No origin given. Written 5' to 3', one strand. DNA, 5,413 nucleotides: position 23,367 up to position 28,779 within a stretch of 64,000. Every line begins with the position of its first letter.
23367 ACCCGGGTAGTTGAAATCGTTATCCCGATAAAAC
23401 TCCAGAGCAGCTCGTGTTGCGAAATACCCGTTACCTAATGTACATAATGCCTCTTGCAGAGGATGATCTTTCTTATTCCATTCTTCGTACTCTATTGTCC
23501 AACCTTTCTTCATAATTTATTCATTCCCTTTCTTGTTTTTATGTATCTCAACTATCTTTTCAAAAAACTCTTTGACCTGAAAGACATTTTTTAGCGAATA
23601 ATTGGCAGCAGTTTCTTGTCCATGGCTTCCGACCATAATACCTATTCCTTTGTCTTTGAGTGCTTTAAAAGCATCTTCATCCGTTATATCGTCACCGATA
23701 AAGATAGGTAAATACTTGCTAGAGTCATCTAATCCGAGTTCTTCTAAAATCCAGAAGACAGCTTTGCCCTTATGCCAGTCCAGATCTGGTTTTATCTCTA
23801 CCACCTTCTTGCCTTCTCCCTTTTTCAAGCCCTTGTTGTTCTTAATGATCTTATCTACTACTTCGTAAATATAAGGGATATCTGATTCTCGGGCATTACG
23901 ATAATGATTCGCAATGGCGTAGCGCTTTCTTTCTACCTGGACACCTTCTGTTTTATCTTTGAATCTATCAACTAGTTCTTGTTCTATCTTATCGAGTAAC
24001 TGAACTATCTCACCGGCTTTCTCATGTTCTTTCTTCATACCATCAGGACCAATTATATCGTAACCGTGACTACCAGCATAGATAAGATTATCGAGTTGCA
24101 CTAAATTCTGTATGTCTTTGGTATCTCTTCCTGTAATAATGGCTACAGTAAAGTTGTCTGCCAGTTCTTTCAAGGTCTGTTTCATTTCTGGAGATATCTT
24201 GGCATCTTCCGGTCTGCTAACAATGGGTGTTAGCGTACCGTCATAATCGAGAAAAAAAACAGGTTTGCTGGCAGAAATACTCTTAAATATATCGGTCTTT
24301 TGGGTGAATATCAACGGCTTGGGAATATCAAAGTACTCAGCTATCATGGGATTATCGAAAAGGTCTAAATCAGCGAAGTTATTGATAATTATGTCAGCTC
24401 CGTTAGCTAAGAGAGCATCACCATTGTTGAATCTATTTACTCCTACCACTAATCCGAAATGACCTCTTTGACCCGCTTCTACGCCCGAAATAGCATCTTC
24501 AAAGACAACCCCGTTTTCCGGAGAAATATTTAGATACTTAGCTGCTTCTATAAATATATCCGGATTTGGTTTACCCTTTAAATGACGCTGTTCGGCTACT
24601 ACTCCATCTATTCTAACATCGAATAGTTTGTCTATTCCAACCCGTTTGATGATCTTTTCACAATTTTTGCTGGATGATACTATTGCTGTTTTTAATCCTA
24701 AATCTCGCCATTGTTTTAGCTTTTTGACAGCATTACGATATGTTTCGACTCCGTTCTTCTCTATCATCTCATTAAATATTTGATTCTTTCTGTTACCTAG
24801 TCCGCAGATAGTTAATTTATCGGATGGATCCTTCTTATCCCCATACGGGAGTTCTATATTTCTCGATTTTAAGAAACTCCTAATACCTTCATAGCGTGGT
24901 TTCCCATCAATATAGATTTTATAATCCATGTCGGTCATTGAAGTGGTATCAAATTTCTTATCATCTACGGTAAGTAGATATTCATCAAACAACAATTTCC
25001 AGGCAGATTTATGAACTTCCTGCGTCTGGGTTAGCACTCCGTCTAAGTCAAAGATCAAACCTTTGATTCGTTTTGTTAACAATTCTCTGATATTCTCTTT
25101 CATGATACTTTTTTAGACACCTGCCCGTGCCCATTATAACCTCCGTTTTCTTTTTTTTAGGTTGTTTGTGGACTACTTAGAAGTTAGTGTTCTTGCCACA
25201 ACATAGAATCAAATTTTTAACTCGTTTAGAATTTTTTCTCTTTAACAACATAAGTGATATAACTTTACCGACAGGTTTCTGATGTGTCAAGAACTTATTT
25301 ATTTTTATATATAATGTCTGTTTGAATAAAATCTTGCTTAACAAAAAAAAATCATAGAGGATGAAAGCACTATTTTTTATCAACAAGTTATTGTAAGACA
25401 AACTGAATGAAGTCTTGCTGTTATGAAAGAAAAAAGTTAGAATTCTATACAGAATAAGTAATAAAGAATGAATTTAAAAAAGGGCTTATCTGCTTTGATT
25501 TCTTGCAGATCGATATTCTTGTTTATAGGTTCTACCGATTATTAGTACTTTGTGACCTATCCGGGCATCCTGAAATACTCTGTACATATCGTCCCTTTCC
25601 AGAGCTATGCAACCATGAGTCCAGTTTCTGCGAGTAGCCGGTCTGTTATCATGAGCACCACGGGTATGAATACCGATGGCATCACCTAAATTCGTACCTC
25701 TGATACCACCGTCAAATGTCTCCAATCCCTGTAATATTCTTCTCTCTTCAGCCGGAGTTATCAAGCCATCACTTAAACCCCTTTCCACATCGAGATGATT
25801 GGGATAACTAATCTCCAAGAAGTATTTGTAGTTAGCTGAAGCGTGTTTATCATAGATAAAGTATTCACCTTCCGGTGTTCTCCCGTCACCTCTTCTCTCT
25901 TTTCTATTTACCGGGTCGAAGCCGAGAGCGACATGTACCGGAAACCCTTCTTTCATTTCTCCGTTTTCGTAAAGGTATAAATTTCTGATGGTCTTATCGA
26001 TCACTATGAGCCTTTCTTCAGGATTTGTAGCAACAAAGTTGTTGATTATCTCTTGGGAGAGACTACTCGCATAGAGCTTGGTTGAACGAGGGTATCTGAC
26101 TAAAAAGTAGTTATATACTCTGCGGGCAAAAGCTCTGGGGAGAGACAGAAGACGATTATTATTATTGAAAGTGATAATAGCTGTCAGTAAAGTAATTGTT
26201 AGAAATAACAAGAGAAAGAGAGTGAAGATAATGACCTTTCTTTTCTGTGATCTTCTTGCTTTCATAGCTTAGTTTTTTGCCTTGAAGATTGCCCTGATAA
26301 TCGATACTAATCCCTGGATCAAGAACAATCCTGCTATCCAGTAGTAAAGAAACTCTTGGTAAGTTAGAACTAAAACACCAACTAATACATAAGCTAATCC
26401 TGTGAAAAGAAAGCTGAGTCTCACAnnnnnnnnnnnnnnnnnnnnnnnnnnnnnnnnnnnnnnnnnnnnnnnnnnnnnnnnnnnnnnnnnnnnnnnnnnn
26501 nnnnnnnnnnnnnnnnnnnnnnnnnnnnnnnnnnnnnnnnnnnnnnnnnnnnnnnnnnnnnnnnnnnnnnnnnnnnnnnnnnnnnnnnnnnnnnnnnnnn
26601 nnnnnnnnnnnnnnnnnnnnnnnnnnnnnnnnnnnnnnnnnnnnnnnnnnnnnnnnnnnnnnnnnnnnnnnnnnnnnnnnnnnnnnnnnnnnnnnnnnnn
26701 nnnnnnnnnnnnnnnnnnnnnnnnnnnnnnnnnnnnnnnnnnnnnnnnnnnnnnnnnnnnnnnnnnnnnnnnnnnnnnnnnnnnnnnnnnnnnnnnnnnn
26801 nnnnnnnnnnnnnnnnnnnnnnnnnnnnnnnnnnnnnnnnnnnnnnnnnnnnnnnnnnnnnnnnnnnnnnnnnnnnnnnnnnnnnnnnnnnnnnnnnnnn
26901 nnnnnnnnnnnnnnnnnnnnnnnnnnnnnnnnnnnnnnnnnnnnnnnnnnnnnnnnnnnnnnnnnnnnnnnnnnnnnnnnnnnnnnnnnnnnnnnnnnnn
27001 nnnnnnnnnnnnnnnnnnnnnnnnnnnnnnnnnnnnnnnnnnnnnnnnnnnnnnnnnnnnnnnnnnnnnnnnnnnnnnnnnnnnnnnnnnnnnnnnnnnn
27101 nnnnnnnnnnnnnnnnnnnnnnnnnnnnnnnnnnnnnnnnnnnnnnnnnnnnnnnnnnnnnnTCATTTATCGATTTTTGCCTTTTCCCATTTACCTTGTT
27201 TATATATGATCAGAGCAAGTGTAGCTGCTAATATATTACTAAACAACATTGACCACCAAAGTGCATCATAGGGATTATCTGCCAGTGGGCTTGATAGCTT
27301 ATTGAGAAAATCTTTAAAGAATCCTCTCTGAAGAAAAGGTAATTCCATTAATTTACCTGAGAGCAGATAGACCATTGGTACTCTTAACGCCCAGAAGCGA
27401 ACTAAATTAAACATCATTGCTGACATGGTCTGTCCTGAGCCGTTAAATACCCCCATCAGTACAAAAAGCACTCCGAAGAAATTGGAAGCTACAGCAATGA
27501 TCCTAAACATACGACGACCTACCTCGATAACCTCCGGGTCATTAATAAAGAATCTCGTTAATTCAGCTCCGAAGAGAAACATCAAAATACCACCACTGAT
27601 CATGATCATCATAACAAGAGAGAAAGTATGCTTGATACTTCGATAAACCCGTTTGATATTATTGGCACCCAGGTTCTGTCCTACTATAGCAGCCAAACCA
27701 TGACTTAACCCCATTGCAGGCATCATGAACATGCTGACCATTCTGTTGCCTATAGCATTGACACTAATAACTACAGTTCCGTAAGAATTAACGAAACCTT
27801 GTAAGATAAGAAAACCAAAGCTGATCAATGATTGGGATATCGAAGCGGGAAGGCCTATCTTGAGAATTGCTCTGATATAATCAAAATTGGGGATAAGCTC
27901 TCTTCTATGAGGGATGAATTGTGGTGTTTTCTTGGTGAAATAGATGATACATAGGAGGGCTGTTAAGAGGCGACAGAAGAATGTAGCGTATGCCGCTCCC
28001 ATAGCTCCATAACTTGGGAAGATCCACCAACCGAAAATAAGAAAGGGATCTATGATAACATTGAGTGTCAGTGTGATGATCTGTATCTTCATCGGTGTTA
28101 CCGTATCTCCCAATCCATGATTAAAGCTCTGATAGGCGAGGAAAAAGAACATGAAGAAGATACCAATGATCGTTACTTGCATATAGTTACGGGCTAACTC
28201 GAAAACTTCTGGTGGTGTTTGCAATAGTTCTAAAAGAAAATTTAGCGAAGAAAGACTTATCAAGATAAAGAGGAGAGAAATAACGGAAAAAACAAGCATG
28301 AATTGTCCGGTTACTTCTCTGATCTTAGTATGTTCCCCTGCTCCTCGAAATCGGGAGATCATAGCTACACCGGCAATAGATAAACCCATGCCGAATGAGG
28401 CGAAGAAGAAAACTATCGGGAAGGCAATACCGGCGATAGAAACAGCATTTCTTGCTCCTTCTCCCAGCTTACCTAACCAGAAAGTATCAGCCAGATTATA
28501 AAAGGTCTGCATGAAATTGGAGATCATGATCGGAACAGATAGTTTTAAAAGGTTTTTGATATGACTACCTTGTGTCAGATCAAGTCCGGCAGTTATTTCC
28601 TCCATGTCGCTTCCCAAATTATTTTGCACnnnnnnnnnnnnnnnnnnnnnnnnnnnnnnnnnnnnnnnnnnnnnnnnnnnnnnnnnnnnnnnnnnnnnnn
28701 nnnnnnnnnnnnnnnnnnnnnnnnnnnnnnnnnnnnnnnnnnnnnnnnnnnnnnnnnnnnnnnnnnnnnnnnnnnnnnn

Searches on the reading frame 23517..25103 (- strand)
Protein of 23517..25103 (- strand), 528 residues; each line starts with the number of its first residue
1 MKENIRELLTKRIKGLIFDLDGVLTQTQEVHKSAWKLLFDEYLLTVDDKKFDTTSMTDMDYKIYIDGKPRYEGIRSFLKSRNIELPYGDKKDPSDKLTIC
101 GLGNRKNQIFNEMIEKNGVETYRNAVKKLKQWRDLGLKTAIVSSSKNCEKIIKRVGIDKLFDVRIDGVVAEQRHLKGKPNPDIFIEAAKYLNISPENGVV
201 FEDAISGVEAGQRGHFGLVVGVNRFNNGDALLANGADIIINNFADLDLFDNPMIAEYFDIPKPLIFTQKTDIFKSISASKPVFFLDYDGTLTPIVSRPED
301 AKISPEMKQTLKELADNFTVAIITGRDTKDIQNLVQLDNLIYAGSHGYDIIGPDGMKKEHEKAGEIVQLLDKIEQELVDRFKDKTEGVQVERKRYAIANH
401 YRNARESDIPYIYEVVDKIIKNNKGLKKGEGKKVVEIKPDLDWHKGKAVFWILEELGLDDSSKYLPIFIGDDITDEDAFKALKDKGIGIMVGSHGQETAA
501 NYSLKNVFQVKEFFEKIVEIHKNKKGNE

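Call 48: search_protein_families(library=pfam, proteins=[window:23517-25103:-], max_evalue=0.00001)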
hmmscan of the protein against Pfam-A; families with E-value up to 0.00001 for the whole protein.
window:23517-25103:- (528 aa): 3 families
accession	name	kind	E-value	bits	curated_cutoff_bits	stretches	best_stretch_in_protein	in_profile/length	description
PF02358.22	Trehalose_PPase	-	4.7e-56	190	27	1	284-505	1-232/235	Trehalose-phosphatase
PF00702.32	Hydrolase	-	1.1e-27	98.2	26.4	1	13-213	1-189/191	haloacid dehalogenase-like hydrolase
PF13419.12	HAD_2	-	6.3e-21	75.7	23.8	1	16-213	1-170/178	Haloacid dehalogenase-like hydrolase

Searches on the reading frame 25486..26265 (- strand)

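Call 48: search_protein_families(library=pfam, proteins=[window:25486-26265:-], max_evalue=0.00001)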
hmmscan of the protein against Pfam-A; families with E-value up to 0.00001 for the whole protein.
window:25486-26265:- (259 aa): 1 family
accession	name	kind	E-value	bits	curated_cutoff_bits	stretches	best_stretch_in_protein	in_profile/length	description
PF03734.19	YkuD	-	5.1e-17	63.3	23.4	1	85-242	2-146/146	L,D-transpeptidase catalytic domain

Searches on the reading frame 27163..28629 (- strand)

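Call 48: search_protein_families(library=pfam, proteins=[window:27163-28629:-], max_evalue=0.00001)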
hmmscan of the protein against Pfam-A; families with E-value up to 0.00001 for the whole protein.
window:27163-28629:- (488 aa): 1 family
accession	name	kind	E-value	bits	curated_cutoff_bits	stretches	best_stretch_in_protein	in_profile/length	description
PF01554.23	MatE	-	3e-61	206.3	24.9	2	33-195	1-160/161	MatE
